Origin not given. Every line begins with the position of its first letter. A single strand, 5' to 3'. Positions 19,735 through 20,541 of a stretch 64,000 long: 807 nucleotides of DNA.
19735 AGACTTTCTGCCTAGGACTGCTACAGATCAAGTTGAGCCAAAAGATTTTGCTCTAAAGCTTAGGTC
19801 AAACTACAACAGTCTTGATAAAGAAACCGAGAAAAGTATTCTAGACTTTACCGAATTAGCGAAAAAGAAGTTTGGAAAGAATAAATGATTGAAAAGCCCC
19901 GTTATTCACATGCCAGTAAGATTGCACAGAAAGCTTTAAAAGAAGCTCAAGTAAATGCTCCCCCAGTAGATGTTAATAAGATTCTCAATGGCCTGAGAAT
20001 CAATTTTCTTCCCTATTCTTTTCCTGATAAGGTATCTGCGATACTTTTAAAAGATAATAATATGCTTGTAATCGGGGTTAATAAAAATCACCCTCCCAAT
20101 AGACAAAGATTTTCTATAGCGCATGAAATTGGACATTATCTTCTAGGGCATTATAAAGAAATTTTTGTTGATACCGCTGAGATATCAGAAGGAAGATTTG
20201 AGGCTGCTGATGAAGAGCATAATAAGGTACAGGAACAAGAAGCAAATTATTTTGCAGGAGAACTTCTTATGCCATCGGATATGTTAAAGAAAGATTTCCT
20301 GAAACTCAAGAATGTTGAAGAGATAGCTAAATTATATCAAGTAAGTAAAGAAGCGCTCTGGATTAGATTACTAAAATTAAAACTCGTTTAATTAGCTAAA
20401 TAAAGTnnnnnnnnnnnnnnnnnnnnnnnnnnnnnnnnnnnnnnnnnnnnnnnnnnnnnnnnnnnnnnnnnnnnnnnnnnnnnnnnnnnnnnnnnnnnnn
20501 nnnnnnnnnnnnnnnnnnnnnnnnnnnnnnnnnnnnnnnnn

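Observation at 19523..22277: XRE/ImmA-controlled five-gene operon with three orphan proteins inside a tRNA-flanked accessory island: candidate uncharacterised defense or conflict system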

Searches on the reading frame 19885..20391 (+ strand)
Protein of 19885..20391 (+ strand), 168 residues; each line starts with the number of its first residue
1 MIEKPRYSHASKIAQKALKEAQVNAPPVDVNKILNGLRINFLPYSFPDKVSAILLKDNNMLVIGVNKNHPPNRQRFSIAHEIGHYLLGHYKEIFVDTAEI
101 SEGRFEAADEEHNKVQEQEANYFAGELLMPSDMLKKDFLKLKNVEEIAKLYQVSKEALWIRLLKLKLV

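Call 4: search_protein_families(library=pfam, proteins=[window:19885-20391:+], max_evalue=0.1)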
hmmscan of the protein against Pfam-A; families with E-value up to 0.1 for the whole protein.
window:19885-20391:+ (168 aa): 2 families
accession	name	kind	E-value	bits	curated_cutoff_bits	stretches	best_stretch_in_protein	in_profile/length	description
PF06114.19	Peptidase_M78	-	3.1e-26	92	22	1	46-162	13-122/123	IrrE N-terminal-like domain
PF05218.19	DUF713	-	0.0086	16.3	24.5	1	94-147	54-107/185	Protein of unknown function (DUF713)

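Call 5: search_protein_families(library=padloc, proteins=[window:19885-20391:+], max_evalue=0.1)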
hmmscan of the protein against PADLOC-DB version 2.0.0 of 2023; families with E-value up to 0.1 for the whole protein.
window:19885-20391:+ (168 aa): 18 families
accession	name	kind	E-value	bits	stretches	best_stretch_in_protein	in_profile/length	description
PDLC04141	capP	-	9e-33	111.8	1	8-165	3-153/242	capP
PDLC03954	RmrA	-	7.7e-15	52.7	1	36-167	170-292/380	-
PDLC03949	RmrA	-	8.7e-14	49.1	1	49-167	164-267/363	-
PDLC03944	RmrA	-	6.2e-13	46.6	1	58-167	182-285/384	-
PDLC03945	RmrA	-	1.2e-12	45.7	1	51-166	186-294/394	-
PDLC03947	RmrA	-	1.6e-12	44.9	1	48-167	181-292/383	-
PDLC03948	RmrA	-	1.6e-11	41.7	1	50-168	184-292/397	-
PDLC04776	PDC-M69B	-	2.6e-11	41.7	1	41-146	47-146/272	-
PDLC03953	RmrA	-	4.8e-11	40.5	1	61-166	195-284/373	-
PDLC03943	RmrA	-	1.3e-09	35.6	1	48-167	166-274/370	-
PDLC03952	RmrA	-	2.9e-09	34.2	1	61-162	208-299/395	-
PDLC03946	RmrA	-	6.2e-08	29.8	1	49-167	165-269/357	-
PDLC03951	RmrA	-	9.5e-08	29.4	1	48-168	179-288/400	-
PDLC03950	RmrA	-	3.4e-06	24.3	1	50-167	172-280/369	-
PDLC03955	RmrA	-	4.5e-06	24.1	1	11-161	148-286/371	-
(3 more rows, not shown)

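Call 6: search_protein_families(library=phrogs, proteins=[window:19885-20391:+], max_evalue=0.1)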
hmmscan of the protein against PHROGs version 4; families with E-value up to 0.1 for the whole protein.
window:19885-20391:+ (168 aa): 7 families
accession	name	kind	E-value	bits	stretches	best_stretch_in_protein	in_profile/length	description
phrog_2439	-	transcription regulation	6.6e-25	88.8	1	47-167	168-282/367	transcriptional regulator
phrog_1914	-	unknown function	1.9e-24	87.6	1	5-164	7-176/222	-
phrog_87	-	other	2.8e-22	80.6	1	12-166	23-165/227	metallo-protease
phrog_19315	-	unknown function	5.2e-21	76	1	2-165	6-179/348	-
phrog_1516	-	unknown function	1e-16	62.3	1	32-163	41-174/227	-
phrog_18577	-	unknown function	0.0001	22.6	1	48-130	160-237/332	-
phrog_20936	-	unknown function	0.00076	20.8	1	37-86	4-54/91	-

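Call 7: search_protein_families(library=ncbifam, proteins=[window:19885-20391:+], max_evalue=0.1)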
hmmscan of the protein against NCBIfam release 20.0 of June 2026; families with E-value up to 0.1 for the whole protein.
window:19885-20391:+ (168 aa): 2 families
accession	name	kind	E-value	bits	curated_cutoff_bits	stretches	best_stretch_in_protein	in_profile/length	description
NF052239.1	antitox_spr1629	equivalog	4e-12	45.9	335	1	51-167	186-295/377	spr1629 family repressor/antitoxin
NF038139.1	Reg_Aceta_RamB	equivalog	0.002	16.9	700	1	59-165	209-310/465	acetate metabolism transcriptional regulator RamB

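Call 51: find_related_loci(query=window:19885-20391:+, collection=metagenome_contigs, flank=6000)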
Query window:19885-20391:+ (168 aa) in metagenome_contigs; peptide patterns used: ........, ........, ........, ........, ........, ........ (x = any residue, [..] = any of these).
528 stretches matched a pattern; 6 encode a relative of the query (tblastn E <= 1e-3); 6 distinct loci.
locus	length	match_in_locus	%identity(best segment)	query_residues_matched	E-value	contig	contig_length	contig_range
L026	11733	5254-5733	79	1-160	4e-87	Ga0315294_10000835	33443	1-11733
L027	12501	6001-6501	75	1-167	3e-86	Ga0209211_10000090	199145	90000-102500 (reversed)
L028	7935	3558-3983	46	18-168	3e-38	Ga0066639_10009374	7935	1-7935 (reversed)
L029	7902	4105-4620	36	6-168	6e-26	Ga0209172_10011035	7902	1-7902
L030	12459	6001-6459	33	28-167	5e-16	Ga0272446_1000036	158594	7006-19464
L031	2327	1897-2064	39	116-162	2e-7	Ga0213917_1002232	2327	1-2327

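Call 53: search_protein_families(library=pfam, proteins=[L026:5897-7201:+, L026:7198-7881:+, L027:6785-7183:+, L027:7197-7697:+, L027:7714-8223:+, L027:8432-9256:+, L027:2996-5086:+, L026:7893-9446:-, L026:3420-3896:-, L026:3914-4198:+], max_evalue=0.01)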
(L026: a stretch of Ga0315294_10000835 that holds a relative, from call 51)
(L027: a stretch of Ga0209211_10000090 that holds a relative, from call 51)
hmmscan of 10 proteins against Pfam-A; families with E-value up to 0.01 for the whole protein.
L026:5897-7201:+ (434 aa): 2 families
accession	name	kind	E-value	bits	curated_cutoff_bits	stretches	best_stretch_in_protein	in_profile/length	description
PF01555.25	N6_N4_Mtase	-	4.7e-43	148.1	26.7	1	24-255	1-221/221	DNA methylase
PF00565.23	SNase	-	6.4e-08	33.4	21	1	359-423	26-90/107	Staphylococcal nuclease homologue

L026:7198-7881:+ (227 aa): 1 family
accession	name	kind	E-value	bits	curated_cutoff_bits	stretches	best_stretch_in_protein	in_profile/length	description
PF09568.16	RE_MjaI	-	7.6e-29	101.1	22.7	1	13-196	2-161/164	MjaI restriction endonuclease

L027:6785-7183:+ (132 aa): 2 families
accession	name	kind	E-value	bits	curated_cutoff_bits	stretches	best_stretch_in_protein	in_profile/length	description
PF08937.16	ThsB_TIR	-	6e-19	68.7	21.2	1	6-98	1-96/100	Thoeris protein ThsB, TIR-like domain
PF13676.11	TIR_2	-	3.6e-05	24.7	28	1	6-96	2-90/122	TIR domain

L027:7197-7697:+ (166 aa): 2 families
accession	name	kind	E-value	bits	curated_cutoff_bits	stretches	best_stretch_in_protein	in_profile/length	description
PF14015.11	DUF4231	-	3e-10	40.9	24.7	1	20-124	3-99/103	Protein of unknown function (DUF4231)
PF18181.6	SLATT_1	-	0.007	16.8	26.3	0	11-145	1-122/122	SMODS and SLOG-associating 2TM effector domain 1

L027:7714-8223:+ (169 aa): 0 families

L027:8432-9256:+ (274 aa): 3 families
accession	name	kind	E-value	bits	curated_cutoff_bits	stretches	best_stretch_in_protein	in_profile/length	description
PF00239.26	Resolvase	-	1.4e-30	106.7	23.3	1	10-159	1-145/145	Resolvase, N terminal domain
PF07508.19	Recombinase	-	4.6e-20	72.2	21.1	1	179-263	1-99/102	Recombinase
PF13936.12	HTH_38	-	0.0029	17.7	27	1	186-208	11-33/44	Helix-turn-helix domain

L027:2996-5086:+ (696 aa): 5 families
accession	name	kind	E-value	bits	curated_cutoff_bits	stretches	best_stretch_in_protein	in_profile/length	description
PF03235.19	GmrSD_N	-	1.2e-36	127.1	33.2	1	9-222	2-198/199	GmrSD restriction endonuclease, N-terminal domain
PF07510.16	GmrSD_C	-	2.5e-25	89.4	23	1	412-546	1-136/138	GmrSD restriction endonucleases, C-terminal domain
PF18899.5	DUF5655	-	2.2e-13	50.6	24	1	589-688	12-107/109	Domain of unknown function (DUF5655)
PF12174.13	RST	-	0.0011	19.3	22.7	0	338-362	28-52/67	RCD1-SRO-TAF4 (RST) plant domain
PF14253.11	AbiH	-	0.0073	16.8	30.9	1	210-317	30-133/260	Bacteriophage abortive infection AbiH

L026:7893-9446:- (517 aa): 9 families
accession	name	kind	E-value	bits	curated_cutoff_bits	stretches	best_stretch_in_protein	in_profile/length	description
PF01078.27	Mg_chelatase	-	2.5e-94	314.9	20.3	1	200-406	1-206/207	Magnesium chelatase, subunit ChlI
PF13541.12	ChlI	-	1.2e-42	145.1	27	1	20-130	1-109/121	Subunit ChlI of Mg-chelatase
PF13335.12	Mg_chelatase_C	-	2e-34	118.5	26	1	414-509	2-94/94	Magnesium chelatase, subunit ChlI C-terminal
PF07728.20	AAA_5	-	4e-08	33.8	22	1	223-360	1-125/139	AAA domain (dynein-related subfamily)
PF00493.29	MCM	-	2.2e-05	24.1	23.3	0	299-364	114-178/224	MCM P-loop domain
PF00158.32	Sigma54_activat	-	0.00023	21.3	20.2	1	216-357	17-142/168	Sigma-54 interaction domain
PF07724.20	AAA_2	-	0.0033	17.9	27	0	223-274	5-60/166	AAA domain (Cdc48 subfamily)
PF00004.35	AAA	-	0.0057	17.5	21.2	0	224-242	1-19/131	ATPase family associated with various cellular activities (AAA)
PF05496.18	RuvB_N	-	0.0059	16.8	27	0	223-243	35-55/159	Holliday junction DNA helicase RuvB P-loop domain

L026:3420-3896:- (158 aa): 2 families
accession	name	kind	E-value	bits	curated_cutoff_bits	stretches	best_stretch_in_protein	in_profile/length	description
PF13335.12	Mg_chelatase_C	-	2.4e-34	118.2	26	1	45-150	2-94/94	Magnesium chelatase, subunit ChlI C-terminal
PF01078.27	Mg_chelatase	-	7.5e-09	35.7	20.3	1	2-37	171-206/207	Magnesium chelatase, subunit ChlI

L026:3914-4198:+ (94 aa): 5 families
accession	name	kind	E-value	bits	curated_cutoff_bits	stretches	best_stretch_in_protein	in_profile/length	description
PF12844.13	HTH_19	-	3.6e-05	24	30.2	1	42-85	1-44/64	Helix-turn-helix domain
PF01381.28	HTH_3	-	3.9e-05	24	23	1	45-84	1-40/55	Helix-turn-helix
PF13560.12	HTH_31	-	0.00012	22.8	27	1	41-78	2-39/64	Helix-turn-helix domain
PF12728.13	HTH_17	-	0.0013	19.4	27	1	54-82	2-30/51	Helix-turn-helix domain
PF08822.17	DUF1804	-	0.0094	16.3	29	0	43-76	9-42/164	Protein of unknown function (DUF1804)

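Call 67: search_protein_families(library=padloc, proteins=[L029:2496-3593:-, L029:2045-2515:-, L029:578-2041:-, L029:4096-4629:+, L029:3782-4093:+, L027:6785-7183:+, L027:7197-7697:+, L027:7714-8223:+, L026:5897-7201:+, L026:7198-7881:+], max_evalue=0.001)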
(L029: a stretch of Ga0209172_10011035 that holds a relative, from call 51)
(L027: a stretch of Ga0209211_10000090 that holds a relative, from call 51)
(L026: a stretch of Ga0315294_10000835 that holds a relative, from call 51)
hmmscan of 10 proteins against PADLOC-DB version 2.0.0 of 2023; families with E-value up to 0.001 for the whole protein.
L029:2496-3593:- (365 aa): 34 families (the best 25 are shown)
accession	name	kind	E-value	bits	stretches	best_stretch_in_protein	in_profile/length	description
PDLC00822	Cyclase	-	8e-71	237.3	2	149-324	183-353/375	oligonucleotide-cyclase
PDLC00773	Cyclase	-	3e-40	136.8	1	8-343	4-326/334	oligonucleotide-cyclase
PDLC00810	Cyclase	-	1.1e-31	108.6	1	7-317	4-301/335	oligonucleotide-cyclase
PDLC00793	Cyclase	-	9.7e-31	105.4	1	8-326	4-309/462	oligonucleotide-cyclase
PDLC00798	Cyclase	-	1.1e-27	95.4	1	119-341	107-322/344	oligonucleotide-cyclase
PDLC00787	Cyclase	-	2.2e-26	91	1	8-330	4-319/333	oligonucleotide-cyclase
PDLC00823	Cyclase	-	1.4e-24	85.2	1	9-312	7-281/285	oligonucleotide-cyclase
PDLC00809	Cyclase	-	2.2e-16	58.3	1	24-314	21-293/295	oligonucleotide-cyclase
PDLC00820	Cyclase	-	3.6e-13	47.5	1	52-341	47-303/324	oligonucleotide-cyclase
PDLC00780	Cyclase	-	5.8e-13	46.7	1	8-178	10-185/388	oligonucleotide-cyclase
PDLC00818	Cyclase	-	6.1e-13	47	1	8-324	4-303/322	oligonucleotide-cyclase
PDLC00802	Cyclase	-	1.9e-12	45.1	1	114-312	137-328/332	oligonucleotide-cyclase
PDLC00776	Cyclase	-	3.5e-12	44.3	1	8-196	6-178/287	oligonucleotide-cyclase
PDLC00816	Cyclase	-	1.4e-11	42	1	7-183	14-185/542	oligonucleotide-cyclase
PDLC00774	Cyclase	-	5.4e-11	40.3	1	112-316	102-288/316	oligonucleotide-cyclase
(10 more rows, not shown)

L029:2045-2515:- (156 aa): 11 families
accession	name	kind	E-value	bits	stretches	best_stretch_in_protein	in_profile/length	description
PDLC00876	E2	-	1.7e-50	168.8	1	8-148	3-148/158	E2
PDLC00858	E2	-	8.8e-34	114.8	1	12-142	10-140/148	E2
PDLC00864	E2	-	1e-33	114.6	1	13-139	8-144/153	E2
PDLC00863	E2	-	1.2e-32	111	1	13-139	7-142/149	E2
PDLC00877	E2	-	8.9e-30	101.7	1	17-138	8-142/150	E2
PDLC00873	E2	-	5.2e-27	92.1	1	42-139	3-107/110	E2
PDLC00862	E2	-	3.5e-26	90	1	10-135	19-146/150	E2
PDLC00816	Cyclase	-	9.2e-24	82.1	1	17-134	421-540/542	oligonucleotide-cyclase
PDLC00866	E2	-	8.9e-20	68.6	1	87-137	28-78/82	E2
PDLC00869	E2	-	2.1e-05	22.5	1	79-133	87-148/158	E2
PDLC00867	E2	-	3e-05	21.9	1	44-134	50-140/145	E2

L029:578-2041:- (487 aa): 15 families
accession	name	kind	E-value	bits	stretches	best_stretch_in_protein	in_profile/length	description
PDLC00750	Effector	-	2e-78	262.3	1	13-482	3-463/465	Endonuclease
PDLC02006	SAVED3--SAVED_PDDEXK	-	1.2e-69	233.3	1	14-482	4-462/463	-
PDLC00744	Effector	-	6.2e-57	191.7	1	2-471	2-483/495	Endonuclease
PDLC00748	Effector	-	1.1e-54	183.9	1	10-473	5-463/473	Endonuclease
PDLC00741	Effector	-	1.5e-22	77.7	1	236-477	235-482/489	Endonuclease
PDLC02005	SAVED3--SAVED_PDDEXK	-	2.2e-22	77.2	1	271-477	267-476/483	-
PDLC02012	SAVED5--SAVED_TIR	-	2.9e-18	64.2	1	252-483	171-391/404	-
PDLC02007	SAVED3--SAVED_PDDEXK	-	2e-16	57.8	1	266-479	262-479/485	-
PDLC00737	Effector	-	2.4e-15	54.5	1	281-470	292-489/506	Endonuclease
PDLC02004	SAVED3--SAVED_PDDEXK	-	3e-15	54.3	1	281-470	282-474/490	-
PDLC00752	Effector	-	5.7e-13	46.5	1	303-469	313-489/508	Endonuclease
PDLC02011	SAVED4--SAVED_TM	-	3.4e-07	28.1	1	429-482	219-270/278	-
PDLC00747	Effector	-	5.2e-07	27.1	1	344-459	230-346/373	Endonuclease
PDLC02008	SAVED4--SAVED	-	2.6e-06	26.1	1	375-470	3-88/104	-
PDLC01160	CARF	-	0.00072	17.6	0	429-476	117-163/172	"CARF, 2 TMs"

L029:4096-4629:+ (177 aa): 16 families
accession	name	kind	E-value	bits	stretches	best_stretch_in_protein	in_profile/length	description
PDLC04141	capP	-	2.1e-37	126.9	1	6-171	3-152/242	capP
PDLC03954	RmrA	-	3.5e-18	63.7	1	3-174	136-292/380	-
PDLC03945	RmrA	-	7.1e-15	53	1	62-175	196-296/394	-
PDLC03953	RmrA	-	2.3e-13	48.1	1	38-175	172-286/373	-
PDLC04776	PDC-M69B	-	3.8e-13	47.7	1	37-175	46-177/272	-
PDLC03944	RmrA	-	5.3e-13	46.8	1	64-175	189-286/384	-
PDLC03947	RmrA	-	1.4e-12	45.2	1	59-174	192-292/383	-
PDLC03949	RmrA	-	1.9e-12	44.7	1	65-174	180-267/363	-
PDLC03948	RmrA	-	3e-10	37.6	1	60-175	194-292/397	-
PDLC03946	RmrA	-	1.5e-09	35.1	1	59-175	175-270/357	-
PDLC03943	RmrA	-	1.8e-09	35.2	1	67-173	185-273/370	-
PDLC03952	RmrA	-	3.5e-09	34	1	61-174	208-304/395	-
PDLC03951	RmrA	-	6.5e-09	33.2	1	66-173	198-286/400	-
PDLC03955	RmrA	-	3.5e-07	27.8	1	71-174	211-292/371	-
PDLC03950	RmrA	-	3.4e-06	24.3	1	62-172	184-278/369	-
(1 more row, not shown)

L029:3782-4093:+ (103 aa): 21 families
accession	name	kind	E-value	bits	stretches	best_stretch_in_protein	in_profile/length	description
PDLC04142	capH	-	2.7e-11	42.4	1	6-102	2-78/103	capH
PDLC03665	Control_protein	-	5e-11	40.7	1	12-71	10-70/77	control protein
PDLC02926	HTH_VI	-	4.4e-10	37.7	1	11-70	2-61/92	-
PDLC04775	PDC-M69A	-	3.1e-09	35.4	1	6-80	3-77/113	-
PDLC03949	RmrA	-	1.5e-08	31.9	1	13-77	5-68/363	-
PDLC03952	RmrA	-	5.6e-08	30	1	13-64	25-76/395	-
PDLC03954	RmrA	-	1.2e-06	25.8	1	6-79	6-79/380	-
PDLC03946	RmrA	-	2.4e-06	24.5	1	13-67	5-58/357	-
PDLC03664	Control_protein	-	2.7e-06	25.8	1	10-69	13-72/74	control protein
PDLC03951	RmrA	-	5.9e-06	23.5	1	12-71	10-69/400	-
PDLC03948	RmrA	-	2e-05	21.7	1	12-72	10-69/397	-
PDLC03668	Control_protein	-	5.2e-05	21.7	1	15-65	13-63/79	control protein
PDLC03671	Control_protein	-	7e-05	21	1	14-70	18-74/84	control protein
PDLC03956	RmrA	-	0.0001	19.5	1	12-72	10-71/399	-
PDLC03666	Control_protein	-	0.00013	20.3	1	11-63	7-59/77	control protein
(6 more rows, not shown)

L027:6785-7183:+ (132 aa): 9 families
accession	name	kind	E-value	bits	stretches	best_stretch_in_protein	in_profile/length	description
PDLC00418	ThsB1|ThsB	-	1.8e-12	45.4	1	6-129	8-133/155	TIR-like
PDLC04688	PDC-M50B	-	1.4e-11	42.8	1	1-97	1-100/162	-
PDLC00431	ThsB1|ThsB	-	9.9e-11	40.3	1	1-97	1-99/162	TIR-like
PDLC00429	ThsB1|ThsB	-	1.9e-10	39.1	1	5-112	7-119/167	TIR-like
PDLC00433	ThsB1|ThsB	-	1.2e-09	36.4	1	45-97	44-96/164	TIR-like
PDLC00440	ThsB2|ThsB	-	4.1e-06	25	1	5-119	7-129/169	TIR-like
PDLC00425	ThsB1|ThsB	-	2.5e-05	21.6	1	33-94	286-344/389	TIR-like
PDLC00436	ThsB1|ThsB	-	3.6e-05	21.3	1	4-83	37-114/183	TIR-like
PDLC00426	ThsB1|ThsB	-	8.8e-05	19.9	1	47-98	283-334/352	TIR-like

L027:7197-7697:+ (166 aa): 0 families

L027:7714-8223:+ (169 aa): 0 families

L026:5897-7201:+ (434 aa): 62 families (the best 25 are shown)
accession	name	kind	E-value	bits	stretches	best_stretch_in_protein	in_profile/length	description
PDLC03259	MTase_II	-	1.9e-188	624.5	1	5-424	3-420/423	Type II methyltransferase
PDLC03350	MTase_II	-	1.4e-70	236.2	1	5-264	56-302/312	Type II methyltransferase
PDLC03353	MTase_II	-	1.9e-69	232.1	1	5-264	9-257/260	Type II methyltransferase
PDLC03283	MTase_II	-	7.4e-51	171.4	1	3-268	2-281/352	Type II methyltransferase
PDLC03387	MTase_II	-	1.6e-39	133.8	2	4-84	10-91/289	Type II methyltransferase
PDLC03260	MTase_II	-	1.8e-31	107.4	2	147-260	201-310/349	Type II methyltransferase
PDLC03371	MTase_II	-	2.7e-29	100.5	1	4-262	9-257/260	Type II methyltransferase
PDLC03299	MTase_II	-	8.6e-28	95.7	2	187-259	187-259/296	Type II methyltransferase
PDLC03252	MTase_II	-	2.2e-25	87.7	2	7-84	92-170/365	Type II methyltransferase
PDLC03246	MTase_II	-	8.9e-25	85.6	1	15-255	123-364/376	Type II methyltransferase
PDLC03336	MTase_II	-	4e-22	76.9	2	11-83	34-107/421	Type II methyltransferase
PDLC03236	MTase_II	-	1.6e-19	67.8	1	6-256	650-898/912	Type II methyltransferase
PDLC03363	MTase_II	-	1.8e-17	61.7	1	167-278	23-138/294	Type II methyltransferase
PDLC03276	MTase_II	-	5.4e-17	60.1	1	9-249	148-392/404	Type II methyltransferase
PDLC03316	MTase_II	-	6.6e-17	59.6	1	6-88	38-119/390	Type II methyltransferase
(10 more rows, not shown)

L026:7198-7881:+ (227 aa): 2 families
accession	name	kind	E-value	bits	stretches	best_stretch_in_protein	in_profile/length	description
PDLC03450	REase_II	-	8.2e-92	304.3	1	34-226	1-194/197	Type II restriction enzyme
PDLC03519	REase_II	-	7.2e-11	40.2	1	13-170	40-181/222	Type II restriction enzyme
